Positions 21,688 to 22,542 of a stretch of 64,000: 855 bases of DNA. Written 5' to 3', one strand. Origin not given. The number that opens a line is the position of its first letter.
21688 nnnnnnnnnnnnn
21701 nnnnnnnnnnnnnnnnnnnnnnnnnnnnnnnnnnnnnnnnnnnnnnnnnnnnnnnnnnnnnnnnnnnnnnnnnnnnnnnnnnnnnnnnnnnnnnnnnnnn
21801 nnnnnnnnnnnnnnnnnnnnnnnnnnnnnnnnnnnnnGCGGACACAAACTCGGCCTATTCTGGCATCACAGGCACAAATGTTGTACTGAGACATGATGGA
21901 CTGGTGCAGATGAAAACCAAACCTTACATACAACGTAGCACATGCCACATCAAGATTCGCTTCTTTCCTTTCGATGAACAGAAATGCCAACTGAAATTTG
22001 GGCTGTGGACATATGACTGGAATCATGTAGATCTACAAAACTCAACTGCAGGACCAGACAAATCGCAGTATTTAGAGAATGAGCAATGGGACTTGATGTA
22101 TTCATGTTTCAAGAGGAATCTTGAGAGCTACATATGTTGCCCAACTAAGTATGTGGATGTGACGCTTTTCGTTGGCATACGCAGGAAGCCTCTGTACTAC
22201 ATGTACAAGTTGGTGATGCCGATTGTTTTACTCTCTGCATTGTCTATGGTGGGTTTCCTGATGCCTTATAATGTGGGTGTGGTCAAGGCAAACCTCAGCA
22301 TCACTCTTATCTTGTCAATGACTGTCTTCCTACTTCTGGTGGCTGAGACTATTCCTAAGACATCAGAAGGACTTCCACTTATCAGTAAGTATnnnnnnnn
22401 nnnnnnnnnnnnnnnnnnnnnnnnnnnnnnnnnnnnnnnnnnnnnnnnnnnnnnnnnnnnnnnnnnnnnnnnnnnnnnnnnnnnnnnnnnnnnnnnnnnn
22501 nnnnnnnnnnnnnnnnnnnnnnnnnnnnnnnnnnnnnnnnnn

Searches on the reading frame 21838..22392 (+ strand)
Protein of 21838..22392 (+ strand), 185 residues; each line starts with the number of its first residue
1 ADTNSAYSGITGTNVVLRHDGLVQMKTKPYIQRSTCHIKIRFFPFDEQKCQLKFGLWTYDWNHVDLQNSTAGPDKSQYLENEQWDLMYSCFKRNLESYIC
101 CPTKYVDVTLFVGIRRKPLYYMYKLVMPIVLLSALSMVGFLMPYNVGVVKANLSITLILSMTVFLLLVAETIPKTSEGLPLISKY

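Call 76: find_homologous_proteins(query=window:21838-22392:+, max_evalue=1e-20)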
Query seq(185 aa) (185 aa): 23 proteins with E <= 1e-20 among 59 candidates.
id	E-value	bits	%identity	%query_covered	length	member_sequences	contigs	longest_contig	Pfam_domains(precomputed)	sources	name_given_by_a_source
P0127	6.2e-120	416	99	100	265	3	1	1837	PF02932.22,PF02931.29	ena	-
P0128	1.6e-77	277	69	98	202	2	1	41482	PF02932.22,PF02931.29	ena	-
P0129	1.2e-73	265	73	86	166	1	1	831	PF02932.22,PF02931.29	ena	-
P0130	1.6e-60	222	52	100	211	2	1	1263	PF02932.22,PF02931.29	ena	-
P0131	5.5e-60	220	55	92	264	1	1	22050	PF02932.22,PF02931.29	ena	-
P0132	1.2e-58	216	52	99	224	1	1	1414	PF02932.22,PF02931.29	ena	-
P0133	4.0e-49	185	72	66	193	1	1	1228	PF02932.22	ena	-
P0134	2.0e-48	183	68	66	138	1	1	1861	PF02932.22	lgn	-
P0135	2.1e-48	183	59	75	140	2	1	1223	PF02932.22,PF02931.29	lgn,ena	-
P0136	6.4e-47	178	58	74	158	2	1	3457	PF02932.22,PF02931.29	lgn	-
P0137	8.3e-47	177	59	74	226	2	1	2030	PF02932.22,PF02931.29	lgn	-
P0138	2.0e-42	163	57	72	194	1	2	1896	PF02932.22,PF02931.29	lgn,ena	-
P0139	6.4e-42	161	47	79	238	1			PF02931.29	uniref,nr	uniref:Neuronal acetylcholine receptor subunit alpha-10-like n=1 Tax=Saccoglossus kowalevskii TaxID=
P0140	2.7e-31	127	46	73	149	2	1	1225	PF02932.22,PF02931.29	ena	-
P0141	4.4e-28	116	44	72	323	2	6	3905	PF02932.22,PF02931.29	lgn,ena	-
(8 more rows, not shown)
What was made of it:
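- Tried and rejected: The best named relative of the nicotinic-receptor exon is Saccoglossus at 47% (call 76).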
